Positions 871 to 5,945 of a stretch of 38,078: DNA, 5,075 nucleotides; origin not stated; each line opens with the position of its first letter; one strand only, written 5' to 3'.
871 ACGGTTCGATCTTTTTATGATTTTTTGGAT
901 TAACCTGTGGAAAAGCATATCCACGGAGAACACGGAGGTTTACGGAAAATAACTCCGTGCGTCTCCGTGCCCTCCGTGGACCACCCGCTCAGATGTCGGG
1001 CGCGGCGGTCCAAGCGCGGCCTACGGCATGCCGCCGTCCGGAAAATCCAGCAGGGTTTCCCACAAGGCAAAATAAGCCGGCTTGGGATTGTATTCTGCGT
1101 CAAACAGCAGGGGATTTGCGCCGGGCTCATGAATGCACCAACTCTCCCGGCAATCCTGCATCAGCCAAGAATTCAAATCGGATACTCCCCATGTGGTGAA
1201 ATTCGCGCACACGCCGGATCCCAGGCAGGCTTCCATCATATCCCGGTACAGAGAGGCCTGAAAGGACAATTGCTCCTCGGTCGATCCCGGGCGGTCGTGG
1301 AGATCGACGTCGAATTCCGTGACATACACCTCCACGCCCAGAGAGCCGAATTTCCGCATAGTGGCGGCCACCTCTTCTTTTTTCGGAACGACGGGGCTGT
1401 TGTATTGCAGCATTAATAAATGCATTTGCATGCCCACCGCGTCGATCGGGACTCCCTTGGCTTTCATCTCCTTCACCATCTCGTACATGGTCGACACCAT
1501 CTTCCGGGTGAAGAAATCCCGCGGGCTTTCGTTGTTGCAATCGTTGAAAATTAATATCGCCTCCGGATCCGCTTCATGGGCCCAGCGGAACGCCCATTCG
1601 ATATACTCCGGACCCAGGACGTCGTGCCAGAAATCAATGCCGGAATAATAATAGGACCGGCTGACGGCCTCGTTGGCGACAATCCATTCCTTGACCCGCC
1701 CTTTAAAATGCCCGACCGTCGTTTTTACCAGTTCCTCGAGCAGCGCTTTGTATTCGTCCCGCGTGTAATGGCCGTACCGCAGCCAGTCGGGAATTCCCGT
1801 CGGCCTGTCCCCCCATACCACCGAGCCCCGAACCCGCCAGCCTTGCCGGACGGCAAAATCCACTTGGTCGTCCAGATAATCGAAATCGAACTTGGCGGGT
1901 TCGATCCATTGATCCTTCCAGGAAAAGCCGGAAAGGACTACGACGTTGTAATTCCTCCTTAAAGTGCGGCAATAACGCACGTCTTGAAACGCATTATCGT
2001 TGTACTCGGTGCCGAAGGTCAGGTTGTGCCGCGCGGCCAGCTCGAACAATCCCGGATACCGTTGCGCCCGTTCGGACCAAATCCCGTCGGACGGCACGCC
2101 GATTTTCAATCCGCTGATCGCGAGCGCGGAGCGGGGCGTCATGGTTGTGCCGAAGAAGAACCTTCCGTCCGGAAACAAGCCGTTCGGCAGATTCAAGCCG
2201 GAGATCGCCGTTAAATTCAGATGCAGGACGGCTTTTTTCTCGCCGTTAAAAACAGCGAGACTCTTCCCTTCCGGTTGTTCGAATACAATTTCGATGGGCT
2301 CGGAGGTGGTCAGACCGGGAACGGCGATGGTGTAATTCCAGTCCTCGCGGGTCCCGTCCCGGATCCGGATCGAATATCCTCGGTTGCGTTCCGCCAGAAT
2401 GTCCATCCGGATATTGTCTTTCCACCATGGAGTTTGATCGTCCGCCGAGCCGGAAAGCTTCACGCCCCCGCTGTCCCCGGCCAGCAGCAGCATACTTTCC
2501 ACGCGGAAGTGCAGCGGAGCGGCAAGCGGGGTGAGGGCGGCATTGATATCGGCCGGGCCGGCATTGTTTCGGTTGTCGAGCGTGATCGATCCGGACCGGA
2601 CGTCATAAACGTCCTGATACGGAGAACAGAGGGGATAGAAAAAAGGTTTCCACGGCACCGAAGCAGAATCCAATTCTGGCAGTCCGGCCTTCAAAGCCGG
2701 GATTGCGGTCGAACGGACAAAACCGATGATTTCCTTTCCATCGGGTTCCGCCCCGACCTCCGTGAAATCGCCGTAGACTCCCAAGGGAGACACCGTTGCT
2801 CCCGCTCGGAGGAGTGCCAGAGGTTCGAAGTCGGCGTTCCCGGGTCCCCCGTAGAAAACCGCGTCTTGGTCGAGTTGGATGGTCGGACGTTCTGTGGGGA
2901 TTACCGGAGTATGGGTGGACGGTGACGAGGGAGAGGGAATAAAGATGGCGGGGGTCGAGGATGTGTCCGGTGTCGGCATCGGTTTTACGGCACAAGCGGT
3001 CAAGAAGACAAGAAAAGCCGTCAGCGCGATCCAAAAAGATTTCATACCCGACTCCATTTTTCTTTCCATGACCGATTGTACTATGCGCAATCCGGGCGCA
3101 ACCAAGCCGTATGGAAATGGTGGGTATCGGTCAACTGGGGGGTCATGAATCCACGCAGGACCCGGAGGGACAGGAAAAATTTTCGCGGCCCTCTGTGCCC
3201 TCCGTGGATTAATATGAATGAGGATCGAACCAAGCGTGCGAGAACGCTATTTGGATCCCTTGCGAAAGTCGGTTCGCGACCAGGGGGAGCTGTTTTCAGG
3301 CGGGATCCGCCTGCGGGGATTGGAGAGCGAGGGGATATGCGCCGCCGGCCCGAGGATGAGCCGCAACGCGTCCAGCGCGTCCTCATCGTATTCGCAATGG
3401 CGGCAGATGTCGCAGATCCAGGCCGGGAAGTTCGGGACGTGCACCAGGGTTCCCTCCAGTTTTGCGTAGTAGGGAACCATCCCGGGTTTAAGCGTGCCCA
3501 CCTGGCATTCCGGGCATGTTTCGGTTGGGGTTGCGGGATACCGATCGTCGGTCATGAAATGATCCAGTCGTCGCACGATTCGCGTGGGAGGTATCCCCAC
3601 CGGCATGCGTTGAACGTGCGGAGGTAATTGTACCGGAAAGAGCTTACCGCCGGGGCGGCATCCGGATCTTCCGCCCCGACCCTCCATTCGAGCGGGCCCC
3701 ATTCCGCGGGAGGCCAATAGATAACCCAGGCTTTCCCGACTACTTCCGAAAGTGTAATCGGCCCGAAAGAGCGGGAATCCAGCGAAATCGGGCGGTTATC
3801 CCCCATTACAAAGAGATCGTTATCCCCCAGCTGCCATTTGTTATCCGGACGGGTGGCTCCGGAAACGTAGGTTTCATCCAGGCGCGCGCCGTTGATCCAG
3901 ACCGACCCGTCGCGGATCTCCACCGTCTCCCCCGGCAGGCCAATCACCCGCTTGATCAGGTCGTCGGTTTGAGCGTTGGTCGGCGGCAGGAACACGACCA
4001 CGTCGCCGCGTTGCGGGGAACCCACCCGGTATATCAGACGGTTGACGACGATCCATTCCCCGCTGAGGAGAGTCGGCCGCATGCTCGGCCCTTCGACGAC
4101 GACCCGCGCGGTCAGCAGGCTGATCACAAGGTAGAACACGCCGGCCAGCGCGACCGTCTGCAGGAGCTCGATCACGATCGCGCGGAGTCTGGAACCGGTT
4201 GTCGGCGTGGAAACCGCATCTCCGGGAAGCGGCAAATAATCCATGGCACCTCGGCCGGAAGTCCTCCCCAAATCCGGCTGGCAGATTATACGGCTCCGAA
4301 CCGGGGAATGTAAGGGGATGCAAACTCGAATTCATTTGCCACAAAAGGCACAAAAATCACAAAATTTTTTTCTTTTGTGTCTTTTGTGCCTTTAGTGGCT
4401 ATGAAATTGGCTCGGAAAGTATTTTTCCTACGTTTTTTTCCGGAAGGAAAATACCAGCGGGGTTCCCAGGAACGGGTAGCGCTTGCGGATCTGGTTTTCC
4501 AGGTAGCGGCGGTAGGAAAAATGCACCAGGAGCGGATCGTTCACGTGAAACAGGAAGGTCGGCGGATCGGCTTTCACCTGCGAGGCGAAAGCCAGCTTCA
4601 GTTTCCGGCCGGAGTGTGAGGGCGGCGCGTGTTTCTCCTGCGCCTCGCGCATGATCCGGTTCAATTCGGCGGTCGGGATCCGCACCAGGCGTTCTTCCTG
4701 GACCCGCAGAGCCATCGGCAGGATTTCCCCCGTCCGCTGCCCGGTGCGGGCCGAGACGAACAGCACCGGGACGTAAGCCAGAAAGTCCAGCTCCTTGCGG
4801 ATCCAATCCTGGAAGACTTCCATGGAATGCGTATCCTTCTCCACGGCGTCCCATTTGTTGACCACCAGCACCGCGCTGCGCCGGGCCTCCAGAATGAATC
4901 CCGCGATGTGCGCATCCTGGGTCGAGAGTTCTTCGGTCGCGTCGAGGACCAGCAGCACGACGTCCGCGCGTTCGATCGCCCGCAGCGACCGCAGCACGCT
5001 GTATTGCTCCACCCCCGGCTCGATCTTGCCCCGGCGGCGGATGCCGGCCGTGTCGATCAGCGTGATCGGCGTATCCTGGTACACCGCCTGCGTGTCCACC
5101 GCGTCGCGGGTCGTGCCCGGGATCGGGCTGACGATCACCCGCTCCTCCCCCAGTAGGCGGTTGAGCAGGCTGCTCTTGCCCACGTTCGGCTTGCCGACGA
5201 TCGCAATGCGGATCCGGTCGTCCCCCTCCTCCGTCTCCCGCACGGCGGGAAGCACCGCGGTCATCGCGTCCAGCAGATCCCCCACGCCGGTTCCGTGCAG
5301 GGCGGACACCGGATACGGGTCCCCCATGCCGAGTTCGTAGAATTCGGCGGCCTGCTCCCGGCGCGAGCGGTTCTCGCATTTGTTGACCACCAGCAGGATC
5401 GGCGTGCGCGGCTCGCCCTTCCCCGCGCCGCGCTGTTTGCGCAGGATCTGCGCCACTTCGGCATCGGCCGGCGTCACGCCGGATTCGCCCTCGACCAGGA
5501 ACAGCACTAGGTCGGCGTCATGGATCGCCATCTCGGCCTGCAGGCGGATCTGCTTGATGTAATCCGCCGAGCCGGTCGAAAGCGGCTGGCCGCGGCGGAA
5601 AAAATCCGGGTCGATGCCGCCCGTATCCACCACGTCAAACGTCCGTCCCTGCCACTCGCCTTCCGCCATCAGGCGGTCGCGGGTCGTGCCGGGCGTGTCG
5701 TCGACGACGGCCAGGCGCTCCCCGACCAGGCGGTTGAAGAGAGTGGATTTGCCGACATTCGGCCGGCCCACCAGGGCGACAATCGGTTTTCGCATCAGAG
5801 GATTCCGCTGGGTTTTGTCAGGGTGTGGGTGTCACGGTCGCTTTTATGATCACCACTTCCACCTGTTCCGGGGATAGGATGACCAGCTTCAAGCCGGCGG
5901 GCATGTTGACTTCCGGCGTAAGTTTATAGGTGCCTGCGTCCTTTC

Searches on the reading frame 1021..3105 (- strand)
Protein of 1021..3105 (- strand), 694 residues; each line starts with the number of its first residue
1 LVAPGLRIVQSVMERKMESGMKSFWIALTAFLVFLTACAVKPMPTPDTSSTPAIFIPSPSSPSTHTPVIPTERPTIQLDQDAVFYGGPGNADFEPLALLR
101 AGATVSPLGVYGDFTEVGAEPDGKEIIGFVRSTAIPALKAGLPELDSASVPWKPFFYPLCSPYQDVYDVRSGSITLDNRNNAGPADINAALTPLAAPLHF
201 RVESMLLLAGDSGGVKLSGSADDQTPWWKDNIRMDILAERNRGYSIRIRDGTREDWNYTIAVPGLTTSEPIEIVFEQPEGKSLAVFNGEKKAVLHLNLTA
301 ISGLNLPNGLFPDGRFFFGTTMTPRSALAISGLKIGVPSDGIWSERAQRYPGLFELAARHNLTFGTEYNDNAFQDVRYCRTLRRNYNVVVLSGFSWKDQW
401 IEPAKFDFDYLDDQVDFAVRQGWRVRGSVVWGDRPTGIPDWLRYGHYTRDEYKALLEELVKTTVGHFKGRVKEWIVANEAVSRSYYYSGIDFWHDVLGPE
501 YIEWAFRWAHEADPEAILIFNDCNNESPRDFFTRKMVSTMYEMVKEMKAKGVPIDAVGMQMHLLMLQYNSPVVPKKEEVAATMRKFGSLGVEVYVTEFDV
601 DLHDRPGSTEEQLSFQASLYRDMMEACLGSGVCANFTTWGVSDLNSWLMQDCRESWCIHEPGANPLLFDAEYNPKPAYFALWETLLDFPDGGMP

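Call 8: search_protein_families(library=pfam, proteins=[window:1021-3105:-], max_evalue=0.001)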
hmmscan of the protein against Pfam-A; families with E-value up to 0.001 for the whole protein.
window:1021-3105:- (694 aa): 1 family
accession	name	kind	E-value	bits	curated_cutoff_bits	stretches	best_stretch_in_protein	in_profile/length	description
PF00331.26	Glyco_hydro_10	-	1.2e-66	225.5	22.1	1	355-682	4-309/311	Glycosyl hydrolase family 10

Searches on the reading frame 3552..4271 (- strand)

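Call 8: search_protein_families(library=pfam, proteins=[window:3552-4271:-], max_evalue=0.001)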
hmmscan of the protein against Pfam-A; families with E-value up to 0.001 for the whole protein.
window:3552-4271:- (239 aa): 1 family
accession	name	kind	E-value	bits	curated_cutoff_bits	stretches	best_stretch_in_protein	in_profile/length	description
PF10502.14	Peptidase_S26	-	5.7e-43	147.2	22.9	1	38-186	7-168/168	Signal peptidase, peptidase S26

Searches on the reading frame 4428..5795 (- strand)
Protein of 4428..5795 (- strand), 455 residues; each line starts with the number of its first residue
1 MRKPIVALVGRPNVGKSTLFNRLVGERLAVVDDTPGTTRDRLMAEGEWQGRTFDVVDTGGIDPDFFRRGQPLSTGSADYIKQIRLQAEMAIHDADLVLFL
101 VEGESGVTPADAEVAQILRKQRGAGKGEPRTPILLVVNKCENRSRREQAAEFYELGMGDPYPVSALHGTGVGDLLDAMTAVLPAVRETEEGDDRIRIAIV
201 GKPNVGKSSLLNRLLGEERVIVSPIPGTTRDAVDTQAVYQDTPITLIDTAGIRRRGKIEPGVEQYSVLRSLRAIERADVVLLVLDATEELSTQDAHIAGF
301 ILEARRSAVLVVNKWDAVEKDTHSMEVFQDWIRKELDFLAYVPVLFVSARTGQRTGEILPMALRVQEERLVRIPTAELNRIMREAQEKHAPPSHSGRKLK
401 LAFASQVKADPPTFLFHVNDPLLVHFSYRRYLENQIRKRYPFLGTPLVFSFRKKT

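Call 8: search_protein_families(library=pfam, proteins=[window:4428-5795:-], max_evalue=0.001)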
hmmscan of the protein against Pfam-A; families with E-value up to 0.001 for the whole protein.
window:4428-5795:- (455 aa): 19 families
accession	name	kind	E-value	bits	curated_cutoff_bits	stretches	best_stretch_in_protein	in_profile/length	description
PF01926.29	MMR_HSR1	-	4.5e-57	191.5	21.9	2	196-314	1-113/113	50S ribosome-binding GTPase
PF14714.11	KH_dom-like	-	4.7e-32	110.6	27.3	1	372-452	1-81/81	KH-domain-like of EngA bacterial GTPase enzymes, C-terminal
PF02421.24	FeoB_N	-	1.9e-26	92.9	27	2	196-358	2-152/156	Ferrous iron transport protein B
PF00009.33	GTP_EFTU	-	2e-18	67.1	26.5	1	195-363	4-183/188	Elongation factor Tu GTP binding domain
PF00350.29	Dynamin_N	-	1.1e-15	58.5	27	1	197-230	1-34/168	Dynamin family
PF04548.22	AIG1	-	1.6e-12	47.7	27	2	196-322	2-133/212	AIG1 family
PF03193.22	RsgA_GTPase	-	6.3e-10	39.6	30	0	197-254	109-170/174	RsgA GTPase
PF00071.28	Ras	-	3.1e-08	33.8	21.6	1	197-333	2-132/162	Ras family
PF08477.19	Roc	-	1.5e-07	32.1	27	0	196-257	1-71/119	Ras of Complex, Roc, domain of DAPkinase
PF00025.27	Arf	-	2e-05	24.6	22.3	0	191-237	11-57/174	ADP-ribosylation factor family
PF00005.33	ABC_tran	-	5.2e-05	24.3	25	0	5-27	13-35/137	ABC transporter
PF13238.12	AAA_18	-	7.4e-05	23.6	29.4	0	197-276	1-68/128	AAA domain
PF13401.12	AAA_22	-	8.9e-05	23.3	27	0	3-28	5-30/130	AAA domain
PF13479.12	AAA_24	-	0.0001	22.6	27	0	195-238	3-43/195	AAA domain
PF02492.25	cobW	-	0.00013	22.1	20.7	0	268-333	106-170/180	CobW/HypB/UreG, nucleotide-binding domain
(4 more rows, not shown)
